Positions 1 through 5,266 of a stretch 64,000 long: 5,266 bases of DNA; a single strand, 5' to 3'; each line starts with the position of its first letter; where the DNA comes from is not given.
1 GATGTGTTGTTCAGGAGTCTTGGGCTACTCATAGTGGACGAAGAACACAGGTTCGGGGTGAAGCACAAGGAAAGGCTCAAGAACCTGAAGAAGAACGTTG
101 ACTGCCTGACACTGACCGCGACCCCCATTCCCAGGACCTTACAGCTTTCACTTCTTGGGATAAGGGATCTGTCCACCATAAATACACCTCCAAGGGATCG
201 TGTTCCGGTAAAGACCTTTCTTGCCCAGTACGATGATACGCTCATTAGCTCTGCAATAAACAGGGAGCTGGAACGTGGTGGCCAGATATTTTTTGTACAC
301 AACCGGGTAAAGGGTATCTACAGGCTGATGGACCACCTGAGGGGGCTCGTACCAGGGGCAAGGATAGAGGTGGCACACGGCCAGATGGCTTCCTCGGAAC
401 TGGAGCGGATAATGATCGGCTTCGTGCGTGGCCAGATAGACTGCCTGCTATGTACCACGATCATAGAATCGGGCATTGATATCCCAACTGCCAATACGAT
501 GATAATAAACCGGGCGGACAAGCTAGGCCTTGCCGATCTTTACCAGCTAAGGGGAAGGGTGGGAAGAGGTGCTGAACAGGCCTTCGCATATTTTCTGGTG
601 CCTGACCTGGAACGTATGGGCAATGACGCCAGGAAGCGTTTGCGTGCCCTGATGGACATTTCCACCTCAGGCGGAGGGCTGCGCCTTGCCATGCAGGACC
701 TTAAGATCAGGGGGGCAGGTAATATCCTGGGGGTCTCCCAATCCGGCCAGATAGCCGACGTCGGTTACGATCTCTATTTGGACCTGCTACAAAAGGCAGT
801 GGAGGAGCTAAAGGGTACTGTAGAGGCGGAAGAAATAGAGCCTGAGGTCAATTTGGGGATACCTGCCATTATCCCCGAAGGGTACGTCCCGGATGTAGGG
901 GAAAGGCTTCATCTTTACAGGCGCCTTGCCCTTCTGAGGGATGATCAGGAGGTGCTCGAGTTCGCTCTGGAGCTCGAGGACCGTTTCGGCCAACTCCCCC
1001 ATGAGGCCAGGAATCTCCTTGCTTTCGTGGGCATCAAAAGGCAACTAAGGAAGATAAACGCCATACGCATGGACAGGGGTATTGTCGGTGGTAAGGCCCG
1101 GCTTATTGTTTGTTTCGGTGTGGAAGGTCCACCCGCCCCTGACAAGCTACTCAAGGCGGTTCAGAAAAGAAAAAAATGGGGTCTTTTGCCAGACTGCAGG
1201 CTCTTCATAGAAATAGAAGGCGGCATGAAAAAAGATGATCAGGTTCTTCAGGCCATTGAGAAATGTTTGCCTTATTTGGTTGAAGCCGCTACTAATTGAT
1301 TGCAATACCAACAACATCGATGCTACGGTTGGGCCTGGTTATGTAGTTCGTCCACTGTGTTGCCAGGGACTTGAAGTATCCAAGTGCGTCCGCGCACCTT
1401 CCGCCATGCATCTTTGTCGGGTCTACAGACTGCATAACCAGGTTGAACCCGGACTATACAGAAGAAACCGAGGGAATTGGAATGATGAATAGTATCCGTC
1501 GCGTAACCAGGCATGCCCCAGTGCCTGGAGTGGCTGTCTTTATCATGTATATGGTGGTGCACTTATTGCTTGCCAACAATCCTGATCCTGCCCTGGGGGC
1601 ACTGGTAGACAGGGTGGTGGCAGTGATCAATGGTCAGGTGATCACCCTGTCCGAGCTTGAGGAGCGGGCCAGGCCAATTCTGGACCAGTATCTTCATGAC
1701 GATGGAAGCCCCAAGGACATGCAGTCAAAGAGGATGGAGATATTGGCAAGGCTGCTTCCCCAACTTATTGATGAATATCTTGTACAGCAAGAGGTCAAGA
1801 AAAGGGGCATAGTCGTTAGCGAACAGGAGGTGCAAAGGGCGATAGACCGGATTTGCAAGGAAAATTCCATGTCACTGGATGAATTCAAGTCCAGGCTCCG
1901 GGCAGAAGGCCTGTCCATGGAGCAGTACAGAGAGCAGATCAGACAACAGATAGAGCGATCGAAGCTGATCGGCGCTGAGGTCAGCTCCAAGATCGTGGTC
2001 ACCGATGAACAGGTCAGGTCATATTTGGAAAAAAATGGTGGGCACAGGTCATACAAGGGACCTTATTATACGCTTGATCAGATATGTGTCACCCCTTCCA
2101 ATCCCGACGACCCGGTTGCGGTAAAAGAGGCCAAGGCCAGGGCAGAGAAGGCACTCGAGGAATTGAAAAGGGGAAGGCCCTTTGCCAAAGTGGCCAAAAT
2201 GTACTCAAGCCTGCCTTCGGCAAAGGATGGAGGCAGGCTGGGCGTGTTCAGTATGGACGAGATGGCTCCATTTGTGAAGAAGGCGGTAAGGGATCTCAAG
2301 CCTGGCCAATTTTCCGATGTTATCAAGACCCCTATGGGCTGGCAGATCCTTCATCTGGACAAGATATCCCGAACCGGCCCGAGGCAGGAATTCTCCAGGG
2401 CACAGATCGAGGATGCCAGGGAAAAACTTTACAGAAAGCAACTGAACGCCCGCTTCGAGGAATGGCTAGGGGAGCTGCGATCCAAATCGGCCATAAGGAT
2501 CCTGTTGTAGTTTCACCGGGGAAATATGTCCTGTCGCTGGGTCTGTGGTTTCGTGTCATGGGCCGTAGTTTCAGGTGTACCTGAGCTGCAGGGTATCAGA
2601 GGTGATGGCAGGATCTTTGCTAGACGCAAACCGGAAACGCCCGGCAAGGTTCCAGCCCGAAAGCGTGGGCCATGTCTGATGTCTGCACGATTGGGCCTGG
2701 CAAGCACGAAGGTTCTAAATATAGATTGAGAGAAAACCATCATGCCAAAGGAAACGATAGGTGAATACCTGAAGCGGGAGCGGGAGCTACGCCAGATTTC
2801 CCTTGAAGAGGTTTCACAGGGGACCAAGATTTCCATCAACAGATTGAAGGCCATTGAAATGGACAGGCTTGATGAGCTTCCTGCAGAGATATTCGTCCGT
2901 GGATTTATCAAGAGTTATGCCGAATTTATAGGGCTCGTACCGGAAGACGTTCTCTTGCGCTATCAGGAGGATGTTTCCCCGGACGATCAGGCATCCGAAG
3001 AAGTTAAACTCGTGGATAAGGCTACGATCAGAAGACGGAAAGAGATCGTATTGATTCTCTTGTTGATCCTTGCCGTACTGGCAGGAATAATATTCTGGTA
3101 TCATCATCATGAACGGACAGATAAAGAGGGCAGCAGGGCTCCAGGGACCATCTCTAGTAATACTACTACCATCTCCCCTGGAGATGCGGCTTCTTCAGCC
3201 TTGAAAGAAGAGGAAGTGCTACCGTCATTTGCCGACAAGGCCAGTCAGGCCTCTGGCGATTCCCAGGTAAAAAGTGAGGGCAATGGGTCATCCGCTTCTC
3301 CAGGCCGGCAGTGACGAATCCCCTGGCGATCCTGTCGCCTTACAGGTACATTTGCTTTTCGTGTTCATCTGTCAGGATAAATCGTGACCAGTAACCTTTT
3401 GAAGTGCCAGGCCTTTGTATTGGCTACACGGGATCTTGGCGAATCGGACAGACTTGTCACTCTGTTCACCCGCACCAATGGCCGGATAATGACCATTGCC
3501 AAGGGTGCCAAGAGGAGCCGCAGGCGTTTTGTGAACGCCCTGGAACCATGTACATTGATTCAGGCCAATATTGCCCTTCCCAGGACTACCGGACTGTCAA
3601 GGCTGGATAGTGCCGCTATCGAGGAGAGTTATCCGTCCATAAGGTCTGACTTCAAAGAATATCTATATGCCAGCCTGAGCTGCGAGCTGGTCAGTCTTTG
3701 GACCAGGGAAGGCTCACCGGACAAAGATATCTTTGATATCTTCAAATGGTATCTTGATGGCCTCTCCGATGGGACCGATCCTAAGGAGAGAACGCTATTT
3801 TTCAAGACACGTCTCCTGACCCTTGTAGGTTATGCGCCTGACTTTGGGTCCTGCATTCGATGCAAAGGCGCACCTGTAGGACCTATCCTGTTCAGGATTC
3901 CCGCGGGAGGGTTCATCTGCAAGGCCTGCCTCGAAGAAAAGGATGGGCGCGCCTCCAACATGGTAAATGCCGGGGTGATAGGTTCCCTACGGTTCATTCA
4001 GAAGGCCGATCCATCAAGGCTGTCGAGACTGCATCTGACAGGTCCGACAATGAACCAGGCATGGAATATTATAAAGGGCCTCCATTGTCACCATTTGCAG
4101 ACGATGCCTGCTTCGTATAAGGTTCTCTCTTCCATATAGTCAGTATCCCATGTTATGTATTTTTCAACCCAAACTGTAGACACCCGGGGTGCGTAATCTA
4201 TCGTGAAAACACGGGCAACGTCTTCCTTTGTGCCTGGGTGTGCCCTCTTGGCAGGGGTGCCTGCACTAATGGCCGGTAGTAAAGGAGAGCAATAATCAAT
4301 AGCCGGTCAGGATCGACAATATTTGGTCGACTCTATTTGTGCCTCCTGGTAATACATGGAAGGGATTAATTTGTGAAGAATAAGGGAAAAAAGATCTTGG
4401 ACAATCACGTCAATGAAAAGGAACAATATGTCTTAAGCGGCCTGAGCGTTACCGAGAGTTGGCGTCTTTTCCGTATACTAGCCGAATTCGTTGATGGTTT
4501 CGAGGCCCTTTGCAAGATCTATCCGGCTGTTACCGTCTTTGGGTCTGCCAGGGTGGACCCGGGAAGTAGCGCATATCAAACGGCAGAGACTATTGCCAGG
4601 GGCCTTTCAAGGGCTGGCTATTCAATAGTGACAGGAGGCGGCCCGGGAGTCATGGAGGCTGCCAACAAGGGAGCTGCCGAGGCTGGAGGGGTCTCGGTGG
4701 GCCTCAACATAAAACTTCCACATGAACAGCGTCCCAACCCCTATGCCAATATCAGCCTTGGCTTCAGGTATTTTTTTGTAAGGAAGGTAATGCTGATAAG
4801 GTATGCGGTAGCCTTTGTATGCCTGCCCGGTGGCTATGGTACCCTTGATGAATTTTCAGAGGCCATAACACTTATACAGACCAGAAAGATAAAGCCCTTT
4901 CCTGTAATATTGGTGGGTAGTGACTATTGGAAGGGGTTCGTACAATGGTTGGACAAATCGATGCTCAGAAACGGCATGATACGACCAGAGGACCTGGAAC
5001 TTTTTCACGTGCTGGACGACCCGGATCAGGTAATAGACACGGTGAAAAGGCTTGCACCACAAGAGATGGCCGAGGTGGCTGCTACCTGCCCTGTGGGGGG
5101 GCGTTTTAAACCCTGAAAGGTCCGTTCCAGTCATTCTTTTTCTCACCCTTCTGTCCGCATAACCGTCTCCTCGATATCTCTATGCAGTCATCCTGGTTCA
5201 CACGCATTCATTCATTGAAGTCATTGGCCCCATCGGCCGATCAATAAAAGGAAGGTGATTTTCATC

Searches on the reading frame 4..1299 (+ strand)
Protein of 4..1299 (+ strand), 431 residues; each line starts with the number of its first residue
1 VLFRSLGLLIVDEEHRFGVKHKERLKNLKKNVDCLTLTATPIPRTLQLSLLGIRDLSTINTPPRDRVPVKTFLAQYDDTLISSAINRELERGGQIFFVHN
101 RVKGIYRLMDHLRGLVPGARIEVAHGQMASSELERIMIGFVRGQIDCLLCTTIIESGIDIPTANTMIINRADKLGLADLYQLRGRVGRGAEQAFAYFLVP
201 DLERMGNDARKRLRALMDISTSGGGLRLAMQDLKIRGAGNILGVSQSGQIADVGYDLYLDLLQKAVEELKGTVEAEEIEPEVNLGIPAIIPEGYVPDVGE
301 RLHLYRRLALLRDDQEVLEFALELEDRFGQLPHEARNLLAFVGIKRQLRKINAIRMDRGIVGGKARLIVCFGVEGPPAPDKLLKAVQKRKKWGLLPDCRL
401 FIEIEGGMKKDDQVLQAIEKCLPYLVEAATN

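Call 100: search_protein_families(library=pfam, max_evalue=0.00001, proteins=[window:4-1299:+])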
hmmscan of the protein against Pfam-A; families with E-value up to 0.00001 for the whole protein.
window:4-1299:+ (431 aa): 2 families
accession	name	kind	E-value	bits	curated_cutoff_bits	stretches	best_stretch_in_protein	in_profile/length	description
PF03461.20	TRCF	-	6.4e-20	71.7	25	1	284-357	1-74/95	TRCF domain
PF00271.37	Helicase_C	-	1.2e-17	64.5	23.5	1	87-188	8-108/110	Helicase conserved C-terminal domain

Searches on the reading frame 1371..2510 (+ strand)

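Call 100: search_protein_families(library=pfam, max_evalue=0.00001, proteins=[window:1371-2510:+])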
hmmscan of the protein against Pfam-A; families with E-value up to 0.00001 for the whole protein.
window:1371-2510:+ (379 aa): 6 families
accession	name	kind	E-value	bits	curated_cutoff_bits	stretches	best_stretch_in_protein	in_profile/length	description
PF13624.11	SurA_N_3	-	6.9e-23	81.7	27.2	1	38-199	1-161/162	SurA-like N-terminal domain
PF09312.16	SurA_N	-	7.6e-22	78.1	30.8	1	79-197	1-115/118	SurA N-terminal domain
PF00639.27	Rotamase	-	1.1e-16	62.1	21.7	1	250-330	14-96/97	PPIC-type PPIASE domain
PF13616.12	Rotamase_3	-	3.9e-15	56.9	22.5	1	235-328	18-111/116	PPIC-type PPIASE domain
PF13623.11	SurA_N_2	-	4.5e-13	49.7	28.5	1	54-165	16-122/145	SurA-like N-terminal domain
PF13145.12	Rotamase_2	-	3.2e-11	44.5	27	1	210-334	1-110/121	PPIC-type PPIASE domain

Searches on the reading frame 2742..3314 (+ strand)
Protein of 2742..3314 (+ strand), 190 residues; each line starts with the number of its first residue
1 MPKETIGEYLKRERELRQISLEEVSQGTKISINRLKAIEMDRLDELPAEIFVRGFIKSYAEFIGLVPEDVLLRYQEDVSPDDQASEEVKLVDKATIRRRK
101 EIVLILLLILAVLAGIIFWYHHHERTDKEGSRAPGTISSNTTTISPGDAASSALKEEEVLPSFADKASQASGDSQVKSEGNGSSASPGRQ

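Call 100: search_protein_families(library=pfam, max_evalue=0.00001, proteins=[window:2742-3314:+])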
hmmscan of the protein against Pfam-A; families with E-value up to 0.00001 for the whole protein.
window:2742-3314:+ (190 aa): 2 families
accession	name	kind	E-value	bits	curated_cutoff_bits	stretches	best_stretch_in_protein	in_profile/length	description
PF13413.12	HTH_25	-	5.2e-21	74.7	24.6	1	9-69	1-61/62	Helix-turn-helix domain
PF12844.13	HTH_19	-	7.7e-08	32.6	30.2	1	7-76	1-64/64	Helix-turn-helix domain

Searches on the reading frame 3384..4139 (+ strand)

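Call 100: search_protein_families(library=pfam, max_evalue=0.00001, proteins=[window:3384-4139:+])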
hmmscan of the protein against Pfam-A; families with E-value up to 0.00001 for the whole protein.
window:3384-4139:+ (251 aa): 2 families
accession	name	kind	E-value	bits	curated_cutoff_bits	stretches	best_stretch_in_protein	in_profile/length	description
PF11967.14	RecO_N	-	3.4e-21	75.5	27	1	5-83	3-80/80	Recombination protein O N terminal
PF02565.21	RecO_C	-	8.2e-21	74.8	22.1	1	87-239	1-150/157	Recombination protein O C terminal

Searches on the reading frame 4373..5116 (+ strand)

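Call 100: search_protein_families(library=pfam, max_evalue=0.00001, proteins=[window:4373-5116:+])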
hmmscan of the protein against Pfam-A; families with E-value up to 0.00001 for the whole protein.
window:4373-5116:+ (247 aa): 2 families
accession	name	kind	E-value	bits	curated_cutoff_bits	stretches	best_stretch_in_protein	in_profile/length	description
PF03641.19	Lysine_decarbox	-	3.4e-34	118.3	27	1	94-223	1-130/131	Possible lysine decarboxylase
PF18306.6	LDcluster4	-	1.2e-18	67.6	26.3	1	52-166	3-115/151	SLOG cluster4 family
